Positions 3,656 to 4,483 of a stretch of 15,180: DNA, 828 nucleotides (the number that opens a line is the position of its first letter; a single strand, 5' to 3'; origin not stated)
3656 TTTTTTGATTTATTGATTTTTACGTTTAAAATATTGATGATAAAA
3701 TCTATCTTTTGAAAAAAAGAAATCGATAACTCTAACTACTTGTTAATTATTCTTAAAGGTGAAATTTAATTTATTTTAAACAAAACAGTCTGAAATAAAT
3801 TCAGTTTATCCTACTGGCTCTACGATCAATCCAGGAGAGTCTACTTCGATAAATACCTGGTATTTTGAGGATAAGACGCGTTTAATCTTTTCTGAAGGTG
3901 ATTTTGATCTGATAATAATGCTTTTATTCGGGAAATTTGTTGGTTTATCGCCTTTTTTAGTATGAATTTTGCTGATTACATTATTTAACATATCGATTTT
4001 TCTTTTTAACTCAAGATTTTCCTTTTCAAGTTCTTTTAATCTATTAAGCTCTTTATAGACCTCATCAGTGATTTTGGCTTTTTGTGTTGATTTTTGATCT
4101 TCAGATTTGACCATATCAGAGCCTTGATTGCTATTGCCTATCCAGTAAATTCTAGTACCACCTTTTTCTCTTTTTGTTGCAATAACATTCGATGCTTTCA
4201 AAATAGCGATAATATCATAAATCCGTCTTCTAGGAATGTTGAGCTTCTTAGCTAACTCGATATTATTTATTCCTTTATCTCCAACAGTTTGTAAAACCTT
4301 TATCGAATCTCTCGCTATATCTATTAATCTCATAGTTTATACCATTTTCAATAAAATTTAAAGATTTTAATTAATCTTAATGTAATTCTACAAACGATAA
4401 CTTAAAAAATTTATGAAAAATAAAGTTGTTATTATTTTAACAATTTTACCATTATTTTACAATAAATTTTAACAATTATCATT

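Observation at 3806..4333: Compact archaeal protein with the whole E2F/DP-like layout: RRxYD winged helix + coiled coil + marked-box-like tail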

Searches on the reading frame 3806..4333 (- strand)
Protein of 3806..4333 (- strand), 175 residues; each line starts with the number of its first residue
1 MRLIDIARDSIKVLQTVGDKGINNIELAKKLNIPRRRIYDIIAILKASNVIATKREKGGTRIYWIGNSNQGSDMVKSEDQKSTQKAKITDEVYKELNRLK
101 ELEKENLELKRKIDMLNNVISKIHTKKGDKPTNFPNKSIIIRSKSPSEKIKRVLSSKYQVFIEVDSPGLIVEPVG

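Call 4: search_protein_families(library=pfam, proteins=[window:3806-4333:-], max_evalue=10)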
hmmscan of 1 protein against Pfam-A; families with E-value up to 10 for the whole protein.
window:3806-4333:- (175 aa): 13 families
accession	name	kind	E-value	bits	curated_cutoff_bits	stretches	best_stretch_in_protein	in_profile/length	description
PF02319.26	E2F_TDP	-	2.2e-08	34.1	25.7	1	12-66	11-65/65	E2F/DP family winged-helix DNA-binding domain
PF01978.25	TrmB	-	0.0048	17.2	25.6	1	26-63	27-62/68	Sugar-specific transcriptional regulator TrmB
PF02002.24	TFIIE_alpha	-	0.005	17.1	22.9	1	10-85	15-95/105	TFIIE alpha subunit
PF13412.12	HTH_24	-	0.023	14.7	21.9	1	19-51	15-47/48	Winged helix-turn-helix DNA-binding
PF24270.1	HTH_Cmi2_C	-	0.028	15.1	27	1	12-56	79-123/125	Cmi2, C-terminal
PF08279.18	HTH_11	-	0.033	14.5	25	1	26-58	20-53/55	HTH domain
PF05837.17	CENP-H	-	0.061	13.6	29.9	1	74-137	87-153/202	Centromere protein H (CENP-H)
PF13518.12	HTH_28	-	0.095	13.3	25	1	20-47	11-38/52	Helix-turn-helix domain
PF13384.12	HTH_23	-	0.13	12.5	24.6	1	19-43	16-39/50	Homeodomain-like domain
PF04182.18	B-block_TFIIIC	-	0.23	12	22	1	18-63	15-54/73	B-block binding subunit of TFIIIC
PF10828.13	DUF2570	-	0.24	11.9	26.6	1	79-137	41-98/108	Protein of unknown function (DUF2570)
PF07303.18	Occludin_ELL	-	0.33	12.2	31.2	1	73-124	43-93/101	Occludin homology domain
PF24409.1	wHTH-PRTase_assc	-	0.58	10.7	27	1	20-55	9-45/83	wHTH-PRTase associated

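Call 5: search_protein_families(library=ncbifam, proteins=[window:3806-4333:-], max_evalue=10)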
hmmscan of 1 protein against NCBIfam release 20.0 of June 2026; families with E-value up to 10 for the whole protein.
window:3806-4333:- (175 aa): 8 families
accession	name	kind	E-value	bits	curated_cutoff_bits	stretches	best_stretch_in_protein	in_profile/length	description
TIGR01884.1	cas_HTH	subfamily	0.00087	18.7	60.2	1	3-58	137-193/202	CRISPR-associated CARF protein Csa3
NF038251.1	AdcR_fam_Zn_TF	equivalog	0.0045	17.2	175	1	14-97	42-121/143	zinc-dependent MarR family transcriptional regulator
NF053658.1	SSO5209_fam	equivalog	0.0094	15.6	140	1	13-75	7-67/81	SSO5209 family protein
NF033516.0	transpos_IS3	equivalog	0.01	15.1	160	1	11-126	4-86/369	IS3 family transposase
NF001075.0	PRK00118.2-6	equivalog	0.019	15.4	151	1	79-130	49-99/114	putative DNA-binding protein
NF050800.1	HP0895_fam_antitoxin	equivalog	0.019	15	200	1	92-130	37-74/116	type II toxin-antitoxin system HP0895 family antitoxin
NF053777.1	Saro0803TransReg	equivalog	0.024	14.3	200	1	5-80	34-110/140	Saro_0803 family transcriptional regulator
NF040697.1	VPA1267_fam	equivalog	0.12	12.5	90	1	77-122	84-129/143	VPA1267 family protein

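Call 6: search_solved_structures(query=window:3806-4333:-, max_evalue=10, show_alignments=3)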
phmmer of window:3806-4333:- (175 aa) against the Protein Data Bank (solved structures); distinct sequences matched with E-value up to 10: 27.
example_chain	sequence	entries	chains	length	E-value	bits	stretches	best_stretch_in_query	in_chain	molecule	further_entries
4yo2_A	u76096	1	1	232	0.00027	24.5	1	25-169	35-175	Transcription factor E2F8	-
3bt6_B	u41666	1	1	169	0.0098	19.4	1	63-130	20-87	Influenza B hemagglutinin (HA)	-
2rft_B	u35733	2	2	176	0.011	19.2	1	63-130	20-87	Influenza B hemagglutinin (HA)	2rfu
4fqk_B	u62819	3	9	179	0.011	19.2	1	63-130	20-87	Hemagglutinin HA2 | Hemagglutinin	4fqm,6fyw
4m40_B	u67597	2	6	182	0.012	19.1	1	63-130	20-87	Hemagglutinin HA2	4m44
9bto_B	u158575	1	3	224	0.018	18.5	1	63-130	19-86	Hemagglutinin HA2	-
6cnv_B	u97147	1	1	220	0.018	18.5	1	63-130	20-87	Envelope glycoprotein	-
9x5w_B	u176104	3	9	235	0.019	18.4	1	63-130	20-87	Hemagglutinin HA2 chain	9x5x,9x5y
9x60_P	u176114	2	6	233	0.019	18.4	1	63-130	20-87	Hemagglutinin HA2 chain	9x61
9x5z_K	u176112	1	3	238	0.02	18.4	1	63-130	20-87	Hemagglutinin HA2 chain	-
8uad_B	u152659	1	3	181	0.025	18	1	62-130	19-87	Hemagglutinin HA2 chain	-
9fm1_A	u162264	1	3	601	0.06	16.8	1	63-130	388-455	Hemagglutinin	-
9nj3_A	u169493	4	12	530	0.061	16.8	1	63-129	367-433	Hemagglutinin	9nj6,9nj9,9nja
12if_C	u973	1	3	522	0.062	16.8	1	63-129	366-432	Hemagglutinin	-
4nrj_B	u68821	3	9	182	0.16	15.4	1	63-128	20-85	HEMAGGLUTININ HA2 CHAIN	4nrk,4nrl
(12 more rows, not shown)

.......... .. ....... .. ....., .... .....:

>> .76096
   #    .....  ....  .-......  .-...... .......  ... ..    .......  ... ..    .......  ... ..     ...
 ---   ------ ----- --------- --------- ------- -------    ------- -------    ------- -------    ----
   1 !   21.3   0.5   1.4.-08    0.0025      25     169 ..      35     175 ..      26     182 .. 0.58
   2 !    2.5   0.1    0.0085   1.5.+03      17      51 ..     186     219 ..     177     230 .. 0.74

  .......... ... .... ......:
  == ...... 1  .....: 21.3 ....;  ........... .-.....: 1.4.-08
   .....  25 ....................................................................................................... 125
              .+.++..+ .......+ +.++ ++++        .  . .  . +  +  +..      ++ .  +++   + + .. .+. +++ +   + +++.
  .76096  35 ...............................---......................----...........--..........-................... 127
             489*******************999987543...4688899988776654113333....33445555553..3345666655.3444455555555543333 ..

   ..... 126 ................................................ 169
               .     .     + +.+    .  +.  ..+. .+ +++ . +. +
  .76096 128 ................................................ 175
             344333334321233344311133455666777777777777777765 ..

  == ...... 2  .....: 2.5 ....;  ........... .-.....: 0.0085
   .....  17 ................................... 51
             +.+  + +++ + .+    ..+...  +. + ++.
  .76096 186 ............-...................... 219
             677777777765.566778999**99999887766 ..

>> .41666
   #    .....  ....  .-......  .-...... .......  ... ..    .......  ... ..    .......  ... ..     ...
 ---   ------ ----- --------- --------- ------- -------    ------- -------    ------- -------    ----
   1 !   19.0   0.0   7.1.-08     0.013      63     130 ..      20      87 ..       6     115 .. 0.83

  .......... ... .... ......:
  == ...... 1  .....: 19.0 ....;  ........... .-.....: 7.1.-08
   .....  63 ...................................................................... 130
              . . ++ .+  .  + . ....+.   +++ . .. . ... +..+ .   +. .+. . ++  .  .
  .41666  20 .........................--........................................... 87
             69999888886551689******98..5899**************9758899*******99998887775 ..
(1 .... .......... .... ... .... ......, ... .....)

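Call 9: find_homologous_proteins(query=window:3806-4333:-, max_evalue=0.001)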
Query window:3806-4333:- (175 aa): 29 proteins with E <= 0.001 among 129 candidates.
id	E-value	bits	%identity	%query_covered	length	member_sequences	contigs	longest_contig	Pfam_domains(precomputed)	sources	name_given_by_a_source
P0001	4.4e-102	357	99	100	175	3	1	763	PF02319.27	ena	-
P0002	1.5e-62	228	81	90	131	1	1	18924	PF02319.27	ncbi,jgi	ncbi:MAG: hypothetical protein ACTSPQ_13205 [Candidatus Helarchaeota archaeon]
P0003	8.0e-56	207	64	100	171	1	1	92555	PF02319.27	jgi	-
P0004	6.1e-54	200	62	100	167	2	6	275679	PF02319.27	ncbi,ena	ncbi:MAG: hypothetical protein ACTSWR_06420 [Candidatus Helarchaeota archaeon]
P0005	7.1e-48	181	61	100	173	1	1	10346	PF02319.27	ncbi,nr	ncbi:MAG: hypothetical protein EU549_01010 [Promethearchaeota archaeon]|nr:MAG: hypothetical protein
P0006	1.7e-44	170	56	100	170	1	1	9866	PF02319.27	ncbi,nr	ncbi:MAG: hypothetical protein GF329_04170 [Candidatus Lokiarchaeota archaeon]|nr:hypothetical prote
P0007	4.7e-39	152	56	100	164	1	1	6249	PF02319.27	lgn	-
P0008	2.8e-38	150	57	100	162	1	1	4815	PF02319.27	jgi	jgi:regulator of replication initiation timing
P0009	6.7e-30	122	43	99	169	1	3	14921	PF02319.27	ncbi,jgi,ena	ncbi:MAG: hypothetical protein ACTSYB_03600 [Candidatus Helarchaeota archaeon]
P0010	5.3e-29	119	43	99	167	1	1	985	PF02319.27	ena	-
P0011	6.5e-29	119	44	99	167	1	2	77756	PF02319.27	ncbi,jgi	ncbi:MAG: hypothetical protein ACTSRS_10365 [Candidatus Helarchaeota archaeon]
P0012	1.3e-28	118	42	99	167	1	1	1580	PF02319.27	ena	-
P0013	5.3e-28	116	43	99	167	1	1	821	PF02319.27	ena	-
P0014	8.1e-28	116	44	99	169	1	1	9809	PF02319.27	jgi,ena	-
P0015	6.5e-27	113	45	99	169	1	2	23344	PF02319.27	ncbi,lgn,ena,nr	ncbi:MAG: hypothetical protein HWN66_07410 [Candidatus Helarchaeota archaeon]|nr:hypothetical protei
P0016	2.1e-26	111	43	99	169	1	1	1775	PF02319.27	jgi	-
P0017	5.3e-26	110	38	99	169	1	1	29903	PF02319.27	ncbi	-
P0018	6.1e-26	109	42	99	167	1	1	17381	PF02319.27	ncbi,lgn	ncbi:MAG: hypothetical protein ACFFD2_05560 [Promethearchaeota archaeon]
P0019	9.4e-26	109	40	99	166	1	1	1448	PF02319.27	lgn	-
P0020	1.0e-25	109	43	99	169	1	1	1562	PF02319.27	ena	-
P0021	1.6e-25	108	40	99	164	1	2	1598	PF02319.27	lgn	-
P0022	2.0e-25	108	39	99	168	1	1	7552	PF02319.27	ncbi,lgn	ncbi:MAG: hypothetical protein ACFFCM_06125 [Promethearchaeota archaeon]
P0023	3.9e-24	104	37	99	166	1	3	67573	PF02319.27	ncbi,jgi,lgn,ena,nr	ncbi:MAG TPA: hypothetical protein VMV49_09990 [Candidatus Deferrimicrobium sp.]|nr:hypothetical pro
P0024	4.0e-24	104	39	99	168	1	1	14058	PF02319.27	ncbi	ncbi:MAG: hypothetical protein ACFFDN_03985 [Candidatus Hodarchaeota archaeon]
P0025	7.3e-24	103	40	99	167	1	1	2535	PF02319.27,PF01978.26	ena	-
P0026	1.2e-23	102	41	97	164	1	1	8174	PF02319.27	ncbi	-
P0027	2.0e-23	101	40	99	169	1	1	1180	PF02319.27,PF08279.19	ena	-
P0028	3.1e-23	101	38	99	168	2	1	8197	PF02319.27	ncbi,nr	ncbi:MAG: hypothetical protein HWN67_01645 [Candidatus Helarchaeota archaeon]|nr:hypothetical protei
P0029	8.3e-19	86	47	52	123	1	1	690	PF02319.27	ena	-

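Call 21: search_solved_structures(query=A1, max_evalue=10, show_alignments=5)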
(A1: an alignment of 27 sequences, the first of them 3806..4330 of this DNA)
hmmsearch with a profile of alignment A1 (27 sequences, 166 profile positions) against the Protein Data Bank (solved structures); distinct sequences matched with E-value up to 10: 49.
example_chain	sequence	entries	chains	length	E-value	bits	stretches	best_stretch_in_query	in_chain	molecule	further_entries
4yo2_A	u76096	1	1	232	1.5e-07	35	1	26-98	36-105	Transcription factor E2F8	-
1cf7_A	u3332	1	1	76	0.00055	23.4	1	7-66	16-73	PROTEIN (TRANSCRIPTION FACTOR E2F-4)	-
3f85_A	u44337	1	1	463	0.00093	22.7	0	121-161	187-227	homo trimeric fusion of CFA/I fimbrial subunits B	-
8rx1_G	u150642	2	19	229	0.0019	21.6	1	48-115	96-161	CM1 | Ubiquitin-like protein SMT3,CDK5 regulatory subunit-associated protein 2,Microtubule-assoc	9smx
3f84_A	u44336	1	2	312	0.041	17.3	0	120-161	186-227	CFA/I fimbrial subunit B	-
1cf7_B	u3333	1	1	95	0.054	16.9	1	34-69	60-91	PROTEIN (TRANSCRIPTION FACTOR DP-2)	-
7nmz_AA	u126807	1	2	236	0.068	16.6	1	54-107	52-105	14-3-3 protein eta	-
2c63_A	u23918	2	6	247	0.073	16.5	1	54-107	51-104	14-3-3 PROTEIN ETA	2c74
9r2i_A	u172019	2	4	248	0.074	16.5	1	54-107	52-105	14-3-3 protein eta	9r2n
5yqg_A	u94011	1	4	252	0.084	16.3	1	54-107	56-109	14-3-3 protein eta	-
7a4y_D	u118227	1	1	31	0.12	15.8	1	82-108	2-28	Coiled-coil P6 peptide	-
1rp3_B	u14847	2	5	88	0.17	15.3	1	68-122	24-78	anti sigma factor FlgM | anti-sigma factor FlgM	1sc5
8h9e_J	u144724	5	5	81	0.2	15.1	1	54-110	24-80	ATPase inhibitor, mitochondrial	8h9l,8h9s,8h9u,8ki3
7a4y_E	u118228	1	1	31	0.42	14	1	83-108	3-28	Coiled-coil P5 peptide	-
5fv8_A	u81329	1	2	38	0.46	13.9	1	83-114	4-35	FOSW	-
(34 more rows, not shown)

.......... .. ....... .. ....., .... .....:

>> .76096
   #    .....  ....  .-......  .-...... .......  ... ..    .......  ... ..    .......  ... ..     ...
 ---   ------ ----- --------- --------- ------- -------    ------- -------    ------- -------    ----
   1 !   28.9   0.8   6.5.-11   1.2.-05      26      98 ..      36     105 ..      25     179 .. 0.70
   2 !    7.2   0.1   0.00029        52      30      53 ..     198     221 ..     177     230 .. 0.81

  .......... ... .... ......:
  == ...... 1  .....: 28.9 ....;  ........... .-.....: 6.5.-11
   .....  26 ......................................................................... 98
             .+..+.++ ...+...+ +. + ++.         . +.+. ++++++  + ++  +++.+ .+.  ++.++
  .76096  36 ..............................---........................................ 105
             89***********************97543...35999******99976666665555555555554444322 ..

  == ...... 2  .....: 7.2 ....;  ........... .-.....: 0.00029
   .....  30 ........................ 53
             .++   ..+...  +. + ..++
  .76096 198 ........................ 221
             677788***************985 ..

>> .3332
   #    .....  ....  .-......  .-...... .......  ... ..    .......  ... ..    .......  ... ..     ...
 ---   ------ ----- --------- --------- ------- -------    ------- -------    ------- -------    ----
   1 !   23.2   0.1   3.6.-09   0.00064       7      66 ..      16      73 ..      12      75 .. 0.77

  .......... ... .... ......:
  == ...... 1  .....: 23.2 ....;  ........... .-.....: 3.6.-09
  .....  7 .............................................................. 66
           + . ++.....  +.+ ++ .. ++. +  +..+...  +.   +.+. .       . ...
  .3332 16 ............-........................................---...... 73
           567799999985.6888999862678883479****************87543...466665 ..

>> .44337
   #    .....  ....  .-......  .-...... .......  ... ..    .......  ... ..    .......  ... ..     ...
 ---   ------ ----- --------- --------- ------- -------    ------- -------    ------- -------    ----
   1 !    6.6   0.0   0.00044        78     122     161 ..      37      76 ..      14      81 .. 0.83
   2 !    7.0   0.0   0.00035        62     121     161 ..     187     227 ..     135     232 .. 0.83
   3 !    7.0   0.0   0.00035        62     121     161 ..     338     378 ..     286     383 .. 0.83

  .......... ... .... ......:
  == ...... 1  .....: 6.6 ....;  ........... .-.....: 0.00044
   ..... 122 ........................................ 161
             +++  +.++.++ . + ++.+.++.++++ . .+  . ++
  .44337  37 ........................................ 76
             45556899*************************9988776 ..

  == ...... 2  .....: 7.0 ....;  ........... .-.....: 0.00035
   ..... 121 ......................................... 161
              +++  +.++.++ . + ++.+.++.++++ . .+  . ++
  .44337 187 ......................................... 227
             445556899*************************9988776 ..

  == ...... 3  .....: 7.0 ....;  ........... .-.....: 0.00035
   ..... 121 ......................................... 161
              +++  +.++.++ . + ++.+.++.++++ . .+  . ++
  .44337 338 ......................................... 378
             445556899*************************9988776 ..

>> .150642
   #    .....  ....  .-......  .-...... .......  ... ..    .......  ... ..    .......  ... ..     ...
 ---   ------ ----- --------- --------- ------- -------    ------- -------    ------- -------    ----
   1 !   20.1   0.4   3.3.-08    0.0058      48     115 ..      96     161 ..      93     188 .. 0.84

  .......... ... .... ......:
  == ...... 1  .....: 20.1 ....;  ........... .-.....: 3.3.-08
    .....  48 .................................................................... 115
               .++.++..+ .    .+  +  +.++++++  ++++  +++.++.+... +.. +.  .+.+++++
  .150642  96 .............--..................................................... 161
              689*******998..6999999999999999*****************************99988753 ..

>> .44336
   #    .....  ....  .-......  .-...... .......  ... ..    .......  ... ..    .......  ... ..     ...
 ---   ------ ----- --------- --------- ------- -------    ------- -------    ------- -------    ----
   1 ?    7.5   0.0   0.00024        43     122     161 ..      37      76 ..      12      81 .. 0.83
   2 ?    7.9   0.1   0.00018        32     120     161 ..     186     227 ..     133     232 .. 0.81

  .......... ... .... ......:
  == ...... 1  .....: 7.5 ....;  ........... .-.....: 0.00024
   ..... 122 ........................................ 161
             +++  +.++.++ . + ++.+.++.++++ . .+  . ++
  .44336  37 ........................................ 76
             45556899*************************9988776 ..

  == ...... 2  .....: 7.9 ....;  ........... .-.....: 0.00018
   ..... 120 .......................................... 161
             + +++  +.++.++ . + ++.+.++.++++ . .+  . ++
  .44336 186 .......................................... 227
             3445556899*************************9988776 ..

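Call 22: search_protein_families(library=pfam, alignment_id=A1, max_evalue=10)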
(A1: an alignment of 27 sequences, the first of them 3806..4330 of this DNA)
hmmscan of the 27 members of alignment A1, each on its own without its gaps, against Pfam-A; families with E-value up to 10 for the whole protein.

A. member 1, window:3806-4330:- (174 aa): 13 families
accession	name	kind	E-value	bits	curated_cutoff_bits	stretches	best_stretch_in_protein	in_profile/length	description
PF02319.26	E2F_TDP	-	2.3e-08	34.1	25.7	1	11-65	11-65/65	E2F/DP family winged-helix DNA-binding domain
PF02002.24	TFIIE_alpha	-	0.0047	17.2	22.9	1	9-84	15-95/105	TFIIE alpha subunit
PF01978.25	TrmB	-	0.0048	17.2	25.6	1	25-62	27-62/68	Sugar-specific transcriptional regulator TrmB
PF13412.12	HTH_24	-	0.023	14.7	21.9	1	18-50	15-47/48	Winged helix-turn-helix DNA-binding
PF24270.1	HTH_Cmi2_C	-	0.027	15.2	27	1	11-55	79-123/125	Cmi2, C-terminal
PF08279.18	HTH_11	-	0.033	14.5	25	1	25-57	20-53/55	HTH domain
PF05837.17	CENP-H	-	0.06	13.6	29.9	1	73-136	87-153/202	Centromere protein H (CENP-H)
PF13518.12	HTH_28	-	0.098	13.2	25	1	19-46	11-38/52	Helix-turn-helix domain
PF13384.12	HTH_23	-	0.13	12.5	24.6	1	18-42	16-39/50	Homeodomain-like domain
PF10828.13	DUF2570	-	0.21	12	26.6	1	78-136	41-98/108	Protein of unknown function (DUF2570)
PF04182.18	B-block_TFIIIC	-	0.23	12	22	1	17-62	15-54/73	B-block binding subunit of TFIIIC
PF07303.18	Occludin_ELL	-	0.32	12.2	31.2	1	72-123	43-93/101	Occludin homology domain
PF24409.1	wHTH-PRTase_assc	-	0.57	10.7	27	1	19-54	9-45/83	wHTH-PRTase associated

B. families by the number of members that match (of 27 scanned): 193 families (the first 25 are shown)
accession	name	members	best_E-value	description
PF02319.26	E2F_TDP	27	5.9e-11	E2F/DP family winged-helix DNA-binding domain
PF01978.25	TrmB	27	1.3e-05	Sugar-specific transcriptional regulator TrmB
PF08279.18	HTH_11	22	2.2e-05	HTH domain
PF02082.26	Rrf2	20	0.00062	Iron-dependent Transcriptional regulator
PF04977.20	DivIC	19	0.0007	Septum formation initiator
PF06156.18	YabA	18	0.0067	Initiation control protein YabA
PF13384.12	HTH_23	17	0.0043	Homeodomain-like domain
PF13518.12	HTH_28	15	0.0002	Helix-turn-helix domain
PF13412.12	HTH_24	14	0.0047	Winged helix-turn-helix DNA-binding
PF16221.11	HTH_47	14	0.042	winged helix-turn-helix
PF00170.26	bZIP_1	13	0.0016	bZIP transcription factor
PF09904.15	HTH_43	13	0.036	Winged helix-turn helix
PF02002.24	TFIIE_alpha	12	0.0047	TFIIE alpha subunit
PF25450.1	Rab11-FIP3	11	0.00052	Rab11-FIP3-like domain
PF07989.16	Cnn_1N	10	0.00031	Centrosomin N-terminal motif 1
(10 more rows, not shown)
